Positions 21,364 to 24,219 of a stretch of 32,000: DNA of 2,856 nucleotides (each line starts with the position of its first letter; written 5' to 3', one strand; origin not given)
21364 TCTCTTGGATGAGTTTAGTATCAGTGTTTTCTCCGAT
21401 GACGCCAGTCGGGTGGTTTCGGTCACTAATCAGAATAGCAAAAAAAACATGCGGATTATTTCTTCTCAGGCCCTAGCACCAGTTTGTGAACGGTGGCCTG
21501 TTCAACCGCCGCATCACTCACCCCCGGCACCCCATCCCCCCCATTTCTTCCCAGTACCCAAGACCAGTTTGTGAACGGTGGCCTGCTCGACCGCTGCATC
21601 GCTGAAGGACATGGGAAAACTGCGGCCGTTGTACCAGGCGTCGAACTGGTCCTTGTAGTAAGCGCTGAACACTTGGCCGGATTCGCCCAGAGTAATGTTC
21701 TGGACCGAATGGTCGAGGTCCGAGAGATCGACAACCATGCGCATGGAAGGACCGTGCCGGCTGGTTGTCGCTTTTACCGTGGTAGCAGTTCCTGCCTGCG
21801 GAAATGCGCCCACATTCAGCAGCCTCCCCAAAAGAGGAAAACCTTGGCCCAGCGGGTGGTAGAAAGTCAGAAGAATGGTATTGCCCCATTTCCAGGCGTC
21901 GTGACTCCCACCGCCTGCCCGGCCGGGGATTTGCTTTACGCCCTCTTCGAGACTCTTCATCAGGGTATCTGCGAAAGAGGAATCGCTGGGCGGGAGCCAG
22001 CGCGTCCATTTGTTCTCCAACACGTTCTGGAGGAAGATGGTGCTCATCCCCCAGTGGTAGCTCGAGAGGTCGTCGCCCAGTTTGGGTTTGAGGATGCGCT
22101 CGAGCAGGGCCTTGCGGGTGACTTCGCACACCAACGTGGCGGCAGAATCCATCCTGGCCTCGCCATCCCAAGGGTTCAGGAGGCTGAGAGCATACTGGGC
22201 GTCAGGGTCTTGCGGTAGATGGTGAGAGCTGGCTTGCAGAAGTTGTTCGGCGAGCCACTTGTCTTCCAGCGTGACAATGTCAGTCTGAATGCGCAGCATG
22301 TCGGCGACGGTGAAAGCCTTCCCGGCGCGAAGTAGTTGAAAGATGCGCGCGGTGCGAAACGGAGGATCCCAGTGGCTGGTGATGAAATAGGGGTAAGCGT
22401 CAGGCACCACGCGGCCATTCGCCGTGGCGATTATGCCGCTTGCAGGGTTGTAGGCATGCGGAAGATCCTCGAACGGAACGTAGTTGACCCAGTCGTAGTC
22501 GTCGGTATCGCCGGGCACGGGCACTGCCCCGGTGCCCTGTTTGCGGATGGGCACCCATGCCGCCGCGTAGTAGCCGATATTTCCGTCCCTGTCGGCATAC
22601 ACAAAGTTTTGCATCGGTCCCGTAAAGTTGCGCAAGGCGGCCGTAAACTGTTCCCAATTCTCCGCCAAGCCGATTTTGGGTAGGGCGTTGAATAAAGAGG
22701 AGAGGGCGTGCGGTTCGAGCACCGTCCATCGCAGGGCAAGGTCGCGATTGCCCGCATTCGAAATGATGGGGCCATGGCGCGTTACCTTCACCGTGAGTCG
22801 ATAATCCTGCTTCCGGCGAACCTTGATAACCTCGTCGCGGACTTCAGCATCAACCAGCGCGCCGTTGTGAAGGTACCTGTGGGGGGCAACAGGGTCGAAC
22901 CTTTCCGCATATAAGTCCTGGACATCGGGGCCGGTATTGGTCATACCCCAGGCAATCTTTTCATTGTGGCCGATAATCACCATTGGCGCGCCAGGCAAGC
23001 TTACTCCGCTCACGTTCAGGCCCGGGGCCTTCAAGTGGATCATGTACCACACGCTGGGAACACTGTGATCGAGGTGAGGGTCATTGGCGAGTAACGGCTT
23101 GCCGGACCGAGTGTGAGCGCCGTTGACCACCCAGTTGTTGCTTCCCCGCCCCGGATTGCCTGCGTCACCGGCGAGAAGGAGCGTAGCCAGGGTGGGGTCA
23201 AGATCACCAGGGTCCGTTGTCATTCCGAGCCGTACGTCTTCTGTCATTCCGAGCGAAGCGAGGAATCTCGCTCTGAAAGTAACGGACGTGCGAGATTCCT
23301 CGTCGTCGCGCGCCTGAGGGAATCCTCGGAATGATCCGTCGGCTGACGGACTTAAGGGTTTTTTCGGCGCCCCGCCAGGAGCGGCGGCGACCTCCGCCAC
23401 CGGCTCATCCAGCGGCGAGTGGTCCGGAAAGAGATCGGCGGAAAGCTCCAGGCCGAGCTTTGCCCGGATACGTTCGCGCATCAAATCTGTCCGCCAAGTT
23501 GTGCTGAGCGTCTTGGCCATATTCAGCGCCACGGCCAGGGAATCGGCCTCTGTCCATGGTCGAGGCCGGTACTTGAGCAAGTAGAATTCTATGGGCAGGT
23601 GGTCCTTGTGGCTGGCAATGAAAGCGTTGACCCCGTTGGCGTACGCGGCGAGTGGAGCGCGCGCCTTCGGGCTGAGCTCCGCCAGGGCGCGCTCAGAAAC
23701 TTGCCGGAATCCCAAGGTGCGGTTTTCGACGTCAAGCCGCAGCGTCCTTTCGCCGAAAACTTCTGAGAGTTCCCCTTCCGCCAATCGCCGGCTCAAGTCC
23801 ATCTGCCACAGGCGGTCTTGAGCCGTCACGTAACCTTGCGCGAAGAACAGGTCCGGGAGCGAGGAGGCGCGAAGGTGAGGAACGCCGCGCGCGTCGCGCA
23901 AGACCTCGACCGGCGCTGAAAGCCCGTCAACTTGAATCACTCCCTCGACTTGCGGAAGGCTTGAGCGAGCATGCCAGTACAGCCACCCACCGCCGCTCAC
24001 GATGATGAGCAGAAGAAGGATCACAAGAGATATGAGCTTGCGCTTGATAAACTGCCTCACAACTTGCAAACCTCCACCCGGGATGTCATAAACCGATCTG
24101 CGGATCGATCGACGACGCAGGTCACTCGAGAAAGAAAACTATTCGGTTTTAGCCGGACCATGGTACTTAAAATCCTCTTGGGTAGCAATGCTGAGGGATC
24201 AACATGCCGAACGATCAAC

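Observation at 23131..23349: MITE-like palindromic element inserted in frame just upstream of the catalytic Ser of a penicillin-acylase-family gene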

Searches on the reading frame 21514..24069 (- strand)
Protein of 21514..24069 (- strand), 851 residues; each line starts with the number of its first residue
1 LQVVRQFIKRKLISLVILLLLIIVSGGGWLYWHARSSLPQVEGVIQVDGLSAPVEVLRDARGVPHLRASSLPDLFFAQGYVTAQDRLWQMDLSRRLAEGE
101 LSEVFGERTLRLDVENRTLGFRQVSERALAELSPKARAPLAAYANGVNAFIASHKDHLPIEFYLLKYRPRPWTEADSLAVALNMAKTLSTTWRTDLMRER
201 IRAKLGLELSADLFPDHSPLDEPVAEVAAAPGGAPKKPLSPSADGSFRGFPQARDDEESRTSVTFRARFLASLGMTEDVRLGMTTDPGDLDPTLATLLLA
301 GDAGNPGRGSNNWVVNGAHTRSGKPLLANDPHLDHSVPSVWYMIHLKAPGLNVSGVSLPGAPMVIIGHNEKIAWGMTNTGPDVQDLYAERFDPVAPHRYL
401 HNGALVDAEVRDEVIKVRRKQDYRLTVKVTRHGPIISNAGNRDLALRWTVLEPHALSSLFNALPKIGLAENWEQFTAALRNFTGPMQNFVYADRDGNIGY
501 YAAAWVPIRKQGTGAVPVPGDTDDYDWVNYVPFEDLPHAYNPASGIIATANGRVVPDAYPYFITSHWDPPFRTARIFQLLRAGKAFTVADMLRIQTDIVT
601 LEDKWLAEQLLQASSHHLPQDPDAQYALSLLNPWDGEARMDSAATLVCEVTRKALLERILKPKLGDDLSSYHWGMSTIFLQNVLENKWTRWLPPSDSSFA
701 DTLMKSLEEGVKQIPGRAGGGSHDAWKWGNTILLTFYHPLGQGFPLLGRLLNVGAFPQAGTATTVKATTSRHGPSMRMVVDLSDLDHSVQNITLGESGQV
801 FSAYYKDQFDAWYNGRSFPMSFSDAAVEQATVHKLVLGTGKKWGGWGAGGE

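Call 7: search_protein_families(library=pfam, proteins=[window:21514-24069:-], max_evalue=0.01)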
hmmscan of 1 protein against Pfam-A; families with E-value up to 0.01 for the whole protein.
window:21514-24069:- (851 aa): 1 family
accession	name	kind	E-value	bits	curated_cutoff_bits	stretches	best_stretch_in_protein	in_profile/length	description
PF01804.23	Penicil_amidase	-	6.7e-222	739.7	21.3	1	53-828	1-674/675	Penicillin amidase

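Call 8: search_solved_structures(query=window:21514-24069:-, max_evalue=0.001, show_alignments=2)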
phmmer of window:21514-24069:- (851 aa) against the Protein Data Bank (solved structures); distinct sequences matched with E-value up to 0.001: 72 (the best 60 are shown).
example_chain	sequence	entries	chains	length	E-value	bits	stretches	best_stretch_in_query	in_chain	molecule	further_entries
7ea4_A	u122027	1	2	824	1.6e-97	330.7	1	36-835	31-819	D-succinylase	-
7eby_A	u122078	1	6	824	3.4e-97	329.6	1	36-835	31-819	D-succinylase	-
4hst_B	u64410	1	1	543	6.1e-51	176.6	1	310-835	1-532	glutaryl-7-aminocephalosporanic acid acylase beta chain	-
4hsr_B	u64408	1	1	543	9.6e-51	176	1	310-835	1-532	glutaryl-7-aminocephalosporanic acid acylase beta chain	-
7rep_A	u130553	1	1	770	1.3e-49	172.2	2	310-641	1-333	Penicillin G acylase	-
7reo_A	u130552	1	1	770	3.1e-48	167.7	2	310-640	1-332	Penicillin G Acylase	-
1cp9_B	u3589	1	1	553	1.2e-34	122.7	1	310-644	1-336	Penicillin G amidase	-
4e57_A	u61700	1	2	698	1.2e-33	119.4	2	305-650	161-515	Cephalosporin acylase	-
4e56_A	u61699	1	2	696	1.8e-33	118.8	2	307-650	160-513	Cephalosporin acylase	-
1e3a_B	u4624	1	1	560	2.9e-33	118.1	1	309-637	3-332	PENICILLIN AMIDASE BETA SUBUNIT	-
4e55_A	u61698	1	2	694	4.2e-33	117.6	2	302-650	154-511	Cephalosporin acylase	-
3k3w_B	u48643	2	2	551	4.2e-33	117.6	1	310-659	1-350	Penicillin G acylase | Penicillin G acylase, beta subunit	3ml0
1ai4_B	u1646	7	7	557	8.9e-33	116.5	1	310-637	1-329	PENICILLIN AMIDOHYDROLASE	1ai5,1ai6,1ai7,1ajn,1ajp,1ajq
1kec_B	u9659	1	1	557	9.4e-33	116.5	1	310-637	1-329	PENICILLIN ACYLASE BETA SUBUNIT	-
1jx9_B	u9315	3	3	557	1.5e-32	115.8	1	310-637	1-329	penicillin G acylase beta subunit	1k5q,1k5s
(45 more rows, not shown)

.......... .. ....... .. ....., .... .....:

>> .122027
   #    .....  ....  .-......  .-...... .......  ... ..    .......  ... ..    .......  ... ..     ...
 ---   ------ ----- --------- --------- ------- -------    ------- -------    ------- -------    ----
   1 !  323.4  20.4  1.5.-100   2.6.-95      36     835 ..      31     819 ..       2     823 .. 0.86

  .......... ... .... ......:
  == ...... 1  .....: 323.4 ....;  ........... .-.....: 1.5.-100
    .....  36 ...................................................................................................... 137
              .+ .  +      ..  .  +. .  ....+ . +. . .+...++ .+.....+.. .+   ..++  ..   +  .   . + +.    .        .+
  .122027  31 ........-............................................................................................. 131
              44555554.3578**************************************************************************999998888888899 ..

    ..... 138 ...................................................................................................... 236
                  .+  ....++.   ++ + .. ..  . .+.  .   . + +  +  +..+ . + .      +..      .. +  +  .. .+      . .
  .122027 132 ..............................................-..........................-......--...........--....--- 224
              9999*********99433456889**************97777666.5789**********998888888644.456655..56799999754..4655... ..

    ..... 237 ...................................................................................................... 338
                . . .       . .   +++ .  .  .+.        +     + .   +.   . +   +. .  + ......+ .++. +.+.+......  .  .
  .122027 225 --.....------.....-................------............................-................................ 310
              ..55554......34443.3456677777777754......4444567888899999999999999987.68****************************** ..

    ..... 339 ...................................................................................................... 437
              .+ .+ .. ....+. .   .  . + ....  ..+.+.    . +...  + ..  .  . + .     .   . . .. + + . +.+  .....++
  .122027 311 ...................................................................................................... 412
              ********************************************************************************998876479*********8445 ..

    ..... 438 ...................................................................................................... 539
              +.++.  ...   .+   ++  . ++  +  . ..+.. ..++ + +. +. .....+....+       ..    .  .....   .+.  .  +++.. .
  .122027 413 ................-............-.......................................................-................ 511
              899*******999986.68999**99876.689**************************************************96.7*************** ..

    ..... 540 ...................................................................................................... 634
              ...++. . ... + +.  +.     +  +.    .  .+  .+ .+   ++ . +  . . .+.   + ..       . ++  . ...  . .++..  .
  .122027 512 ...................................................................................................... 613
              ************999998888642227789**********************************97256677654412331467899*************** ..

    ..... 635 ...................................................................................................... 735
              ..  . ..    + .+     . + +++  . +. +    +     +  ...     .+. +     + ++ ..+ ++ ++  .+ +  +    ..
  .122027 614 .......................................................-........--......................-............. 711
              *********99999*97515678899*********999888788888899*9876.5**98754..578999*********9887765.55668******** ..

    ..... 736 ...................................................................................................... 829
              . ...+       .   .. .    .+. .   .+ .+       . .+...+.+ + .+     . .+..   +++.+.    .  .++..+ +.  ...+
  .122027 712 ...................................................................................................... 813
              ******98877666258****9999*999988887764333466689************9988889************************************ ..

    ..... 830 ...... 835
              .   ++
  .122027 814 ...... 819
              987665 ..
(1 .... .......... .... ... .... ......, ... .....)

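Call 10: find_homologous_proteins(query=window:21514-24069:-, max_evalue=1e-50)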
Query window:21514-24069:- (851 aa): 7991 proteins with E <= 1e-50 among 8000 candidates; the best 120 are listed.
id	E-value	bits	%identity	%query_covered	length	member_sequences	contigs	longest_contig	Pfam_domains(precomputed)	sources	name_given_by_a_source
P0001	0.0e+0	1965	100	100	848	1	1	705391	PF01804.24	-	-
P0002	0.0e+0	1636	84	100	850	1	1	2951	PF01804.24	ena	-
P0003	0.0e+0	1634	84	99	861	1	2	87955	PF01804.24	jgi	jgi:penicillin amidase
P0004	0.0e+0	1623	84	98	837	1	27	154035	PF01804.24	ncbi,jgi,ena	ncbi:MAG: penicillin acylase family protein [Terriglobia bacterium]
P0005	0.0e+0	1622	85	99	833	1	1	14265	PF01804.24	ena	-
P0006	0.0e+0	1621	84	98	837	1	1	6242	PF01804.24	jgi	-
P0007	0.0e+0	1618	84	98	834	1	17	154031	PF01804.24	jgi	jgi:penicillin amidase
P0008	0.0e+0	1616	84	98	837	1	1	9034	PF01804.24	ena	-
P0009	0.0e+0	1613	84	98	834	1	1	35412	PF01804.24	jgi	jgi:penicillin amidase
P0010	0.0e+0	1613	84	98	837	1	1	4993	PF01804.24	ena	-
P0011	0.0e+0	1611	83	98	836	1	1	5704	PF01804.24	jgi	jgi:penicillin amidase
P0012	0.0e+0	1610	84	98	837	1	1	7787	PF01804.24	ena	-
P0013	0.0e+0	1609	84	99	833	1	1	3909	PF01804.24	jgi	jgi:penicillin amidase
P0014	0.0e+0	1604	81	99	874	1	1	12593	PF01804.24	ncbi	-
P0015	0.0e+0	1600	83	99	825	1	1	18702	PF01804.24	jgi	jgi:penicillin amidase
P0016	0.0e+0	1597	84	96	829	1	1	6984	PF01804.24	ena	-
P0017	0.0e+0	1594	83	96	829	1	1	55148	PF01804.24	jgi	jgi:penicillin amidase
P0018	0.0e+0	1592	82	96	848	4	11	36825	PF01804.24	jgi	jgi:penicillin amidase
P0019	0.0e+0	1589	83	95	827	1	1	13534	PF01804.24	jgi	jgi:penicillin amidase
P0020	0.0e+0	1583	83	96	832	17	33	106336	PF01804.24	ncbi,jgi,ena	ncbi:MAG: penicillin acylase family protein [Terriglobia bacterium]|jgi:penicillin amidase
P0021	0.0e+0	1580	82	98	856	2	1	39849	PF01804.24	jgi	jgi:penicillin amidase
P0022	0.0e+0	1578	83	96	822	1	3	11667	PF01804.24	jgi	jgi:penicillin amidase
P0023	0.0e+0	1570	81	99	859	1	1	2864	PF01804.24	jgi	jgi:penicillin G amidase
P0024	0.0e+0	1566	81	99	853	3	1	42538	PF01804.24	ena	-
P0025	0.0e+0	1557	81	98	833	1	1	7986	PF01804.24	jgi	jgi:penicillin amidase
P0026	0.0e+0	1556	80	98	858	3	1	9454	PF01804.24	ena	-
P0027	0.0e+0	1553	80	99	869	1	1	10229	PF01804.24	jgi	jgi:penicillin amidase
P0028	0.0e+0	1547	80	99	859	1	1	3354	PF01804.24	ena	-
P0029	0.0e+0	1540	81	98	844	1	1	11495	PF01804.24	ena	-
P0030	0.0e+0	1540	79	99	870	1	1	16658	PF01804.24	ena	-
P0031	0.0e+0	1535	80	99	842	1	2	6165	PF01804.24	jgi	jgi:penicillin amidase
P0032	0.0e+0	1534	80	100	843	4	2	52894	PF01804.24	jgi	jgi:penicillin amidase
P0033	0.0e+0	1528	79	97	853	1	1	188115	PF01804.24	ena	-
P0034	0.0e+0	1523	77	99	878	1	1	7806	PF01804.24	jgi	jgi:penicillin amidase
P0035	0.0e+0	1521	79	100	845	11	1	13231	PF01804.24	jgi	-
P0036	0.0e+0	1515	79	96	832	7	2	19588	PF01804.24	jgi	jgi:penicillin amidase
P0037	0.0e+0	1511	79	98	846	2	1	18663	PF01804.24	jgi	jgi:penicillin amidase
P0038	0.0e+0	1510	78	96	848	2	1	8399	PF01804.24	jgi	jgi:penicillin amidase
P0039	0.0e+0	1510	80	98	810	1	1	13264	PF01804.24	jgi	jgi:penicillin amidase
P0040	0.0e+0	1506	79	99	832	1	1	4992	PF01804.24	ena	-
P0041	0.0e+0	1505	79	99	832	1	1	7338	PF01804.24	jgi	jgi:penicillin amidase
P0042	0.0e+0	1500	79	96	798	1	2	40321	PF01804.24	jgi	jgi:penicillin amidase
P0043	0.0e+0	1494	78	99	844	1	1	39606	PF01804.24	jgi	jgi:penicillin amidase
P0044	0.0e+0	1494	79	98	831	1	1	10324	PF01804.24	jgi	jgi:penicillin amidase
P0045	0.0e+0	1493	79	98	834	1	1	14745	PF01804.24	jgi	jgi:penicillin amidase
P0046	0.0e+0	1490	78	98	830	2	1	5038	PF01804.24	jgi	-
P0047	0.0e+0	1489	78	98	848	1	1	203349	PF01804.24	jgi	jgi:penicillin amidase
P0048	0.0e+0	1485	76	99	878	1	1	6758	PF01804.24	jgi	jgi:penicillin amidase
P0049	0.0e+0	1484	78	99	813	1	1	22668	PF01804.24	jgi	jgi:penicillin amidase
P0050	0.0e+0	1474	78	99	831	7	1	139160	PF01804.24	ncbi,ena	-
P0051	0.0e+0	1470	78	95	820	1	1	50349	PF01804.24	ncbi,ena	-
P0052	0.0e+0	1466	78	95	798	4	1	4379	PF01804.24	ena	-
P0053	0.0e+0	1464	77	99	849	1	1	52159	PF01804.24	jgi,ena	jgi:penicillin amidase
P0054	0.0e+0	1459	77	99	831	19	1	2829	PF01804.24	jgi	jgi:penicillin amidase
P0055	0.0e+0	1454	77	98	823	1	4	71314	PF01804.24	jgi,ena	jgi:penicillin amidase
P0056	0.0e+0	1449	77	95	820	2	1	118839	PF01804.24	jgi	jgi:penicillin amidase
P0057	0.0e+0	1444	83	89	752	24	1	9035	PF01804.24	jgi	jgi:penicillin amidase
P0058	0.0e+0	1443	76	99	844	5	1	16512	PF01804.24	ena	-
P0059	0.0e+0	1442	75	98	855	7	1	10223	PF01804.24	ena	-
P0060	0.0e+0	1439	75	96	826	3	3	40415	PF01804.24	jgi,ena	jgi:penicillin amidase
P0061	0.0e+0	1438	76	99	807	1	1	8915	PF01804.24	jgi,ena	-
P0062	0.0e+0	1436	77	96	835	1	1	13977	PF01804.24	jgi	jgi:penicillin amidase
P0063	0.0e+0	1425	76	98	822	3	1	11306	PF01804.24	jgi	-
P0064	0.0e+0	1420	76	99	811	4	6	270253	PF01804.24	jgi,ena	jgi:penicillin amidase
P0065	0.0e+0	1419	76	96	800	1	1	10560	PF01804.24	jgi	jgi:penicillin amidase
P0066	0.0e+0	1407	75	96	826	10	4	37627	PF01804.24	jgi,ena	-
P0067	0.0e+0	1404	74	98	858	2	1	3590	PF01804.24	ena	-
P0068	0.0e+0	1397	72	99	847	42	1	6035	PF01804.24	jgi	jgi:penicillin amidase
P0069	0.0e+0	1388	73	99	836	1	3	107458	PF01804.24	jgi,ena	jgi:penicillin amidase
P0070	0.0e+0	1386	73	96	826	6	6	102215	PF01804.24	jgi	-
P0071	0.0e+0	1377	73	99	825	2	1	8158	PF01804.24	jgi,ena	-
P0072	0.0e+0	1373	72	98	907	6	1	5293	PF01804.24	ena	-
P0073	0.0e+0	1372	73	98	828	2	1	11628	PF01804.24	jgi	-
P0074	0.0e+0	1367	74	95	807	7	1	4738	PF01804.24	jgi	jgi:penicillin amidase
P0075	0.0e+0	1364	73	95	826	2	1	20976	PF01804.24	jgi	-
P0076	0.0e+0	1352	78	89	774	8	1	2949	PF01804.24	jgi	jgi:penicillin amidase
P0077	0.0e+0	1337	71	98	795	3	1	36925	PF01804.24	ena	-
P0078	0.0e+0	1325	71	98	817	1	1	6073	PF01804.24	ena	-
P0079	0.0e+0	1287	69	99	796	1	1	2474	PF01804.24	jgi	jgi:penicillin amidase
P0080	0.0e+0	1271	68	99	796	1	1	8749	PF01804.24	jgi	jgi:penicillin amidase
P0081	0.0e+0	1257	67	99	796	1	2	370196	PF01804.24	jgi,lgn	jgi:penicillin amidase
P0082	0.0e+0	1248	78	83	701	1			PF01804.24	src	-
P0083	0.0e+0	1245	67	98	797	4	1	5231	PF01804.24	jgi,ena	-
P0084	0.0e+0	1237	66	95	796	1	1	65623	PF01804.24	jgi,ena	-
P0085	0.0e+0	1232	72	65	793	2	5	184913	PF01804.24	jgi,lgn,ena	jgi:penicillin amidase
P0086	0.0e+0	1230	66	96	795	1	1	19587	PF01804.24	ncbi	-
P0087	0.0e+0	1230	66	99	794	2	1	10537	PF01804.24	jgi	jgi:penicillin amidase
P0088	0.0e+0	1224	66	98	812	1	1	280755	PF01804.24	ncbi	ncbi:MAG: penicillin acylase family protein [Terriglobia bacterium]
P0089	0.0e+0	1219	66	98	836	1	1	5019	PF01804.24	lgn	-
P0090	0.0e+0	1212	65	98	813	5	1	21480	PF01804.24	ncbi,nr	ncbi:MAG TPA: penicillin acylase family protein [Terriglobia bacterium]|nr:penicillin acylase family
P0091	0.0e+0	1211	66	98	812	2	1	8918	PF01804.24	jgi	-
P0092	0.0e+0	1209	65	98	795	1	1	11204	PF01804.24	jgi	jgi:penicillin amidase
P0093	0.0e+0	1209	65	96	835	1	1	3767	PF01804.24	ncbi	-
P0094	0.0e+0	1209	71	88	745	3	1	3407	PF01804.24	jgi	-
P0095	0.0e+0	1209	64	99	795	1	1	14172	PF01804.24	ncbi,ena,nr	ncbi:MAG: penicillin acylase family protein [Acidobacteriia bacterium]|nr:penicillin acylase family 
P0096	0.0e+0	1208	64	99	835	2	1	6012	PF01804.24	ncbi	-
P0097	0.0e+0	1206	65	98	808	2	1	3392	PF01804.24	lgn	-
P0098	0.0e+0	1205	72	88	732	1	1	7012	PF01804.24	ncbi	-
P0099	0.0e+0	1205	82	75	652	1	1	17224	PF01804.24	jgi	jgi:penicillin amidase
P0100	0.0e+0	1204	67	95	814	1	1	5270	PF01804.24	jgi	jgi:penicillin G amidase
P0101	0.0e+0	1200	65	98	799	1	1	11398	PF01804.24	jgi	jgi:penicillin amidase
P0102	0.0e+0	1197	64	98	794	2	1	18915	PF01804.24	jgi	jgi:penicillin amidase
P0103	0.0e+0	1197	63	98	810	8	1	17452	PF01804.24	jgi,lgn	jgi:penicillin amidase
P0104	0.0e+0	1195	63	98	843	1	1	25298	PF01804.24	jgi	jgi:penicillin amidase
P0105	0.0e+0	1192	64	96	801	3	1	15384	PF01804.24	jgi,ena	-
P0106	0.0e+0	1192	65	95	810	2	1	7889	PF01804.24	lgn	-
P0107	0.0e+0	1191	64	96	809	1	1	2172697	PF01804.24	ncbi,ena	-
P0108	0.0e+0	1190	76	78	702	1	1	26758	PF01804.24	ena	-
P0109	0.0e+0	1189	62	98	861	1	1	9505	PF01804.24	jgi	jgi:penicillin amidase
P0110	0.0e+0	1189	65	98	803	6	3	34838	PF01804.24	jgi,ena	jgi:penicillin amidase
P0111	0.0e+0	1187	63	98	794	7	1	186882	PF01804.24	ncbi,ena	-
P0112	0.0e+0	1186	63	98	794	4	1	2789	PF01804.24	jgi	jgi:penicillin amidase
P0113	0.0e+0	1184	65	96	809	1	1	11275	PF01804.24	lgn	-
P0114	0.0e+0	1184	63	98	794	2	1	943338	PF01804.24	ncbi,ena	-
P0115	0.0e+0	1183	64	98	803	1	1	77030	PF01804.24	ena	-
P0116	0.0e+0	1183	63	98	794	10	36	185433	PF01804.24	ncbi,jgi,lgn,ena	ncbi:MAG: penicillin acylase family protein [Terriglobia bacterium]|jgi:penicillin amidase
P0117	0.0e+0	1182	63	98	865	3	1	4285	PF01804.24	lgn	-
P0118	0.0e+0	1181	80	77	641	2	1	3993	PF01804.24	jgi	jgi:penicillin amidase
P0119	0.0e+0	1180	63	98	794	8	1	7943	PF01804.24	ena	-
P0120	0.0e+0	1179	64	97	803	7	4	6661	PF01804.24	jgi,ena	-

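Call 13: find_encoding_contigs(protein=P0042, flank=3000, max_places=2)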
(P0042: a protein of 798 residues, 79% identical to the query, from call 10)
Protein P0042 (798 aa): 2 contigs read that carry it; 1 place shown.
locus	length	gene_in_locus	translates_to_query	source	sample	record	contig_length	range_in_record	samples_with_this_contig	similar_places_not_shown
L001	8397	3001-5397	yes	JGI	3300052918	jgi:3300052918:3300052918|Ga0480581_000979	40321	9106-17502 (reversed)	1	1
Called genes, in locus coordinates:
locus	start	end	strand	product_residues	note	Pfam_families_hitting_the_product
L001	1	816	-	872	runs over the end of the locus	PF01074:Glyco_hydro_38N, PF03065:Glyco_hydro_57 (weak), PF09261:Alpha-mann_mid, PF07748:Glyco_hydro_38C, PF17677:Glyco_hydro38C2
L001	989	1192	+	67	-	-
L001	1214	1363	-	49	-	-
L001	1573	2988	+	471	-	-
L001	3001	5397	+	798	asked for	PF01804:Penicil_amidase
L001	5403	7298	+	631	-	PF17899:Peptidase_M61_N, PF05299:Peptidase_M61, PF13180:PDZ_2 (weak), PF17820:PDZ_6 (weak)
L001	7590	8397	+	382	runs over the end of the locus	PF07719:TPR_2 (faint), PF13371:TPR_9 (faint), PF13414:TPR_11 (faint), PF13428:TPR_14 (faint), PF13431:TPR_17 (faint), PF14559:TPR_19 (faint), PF23914:TPR_CcmH_CycH (weak), PF13432:TPR_16 (weak), +2 more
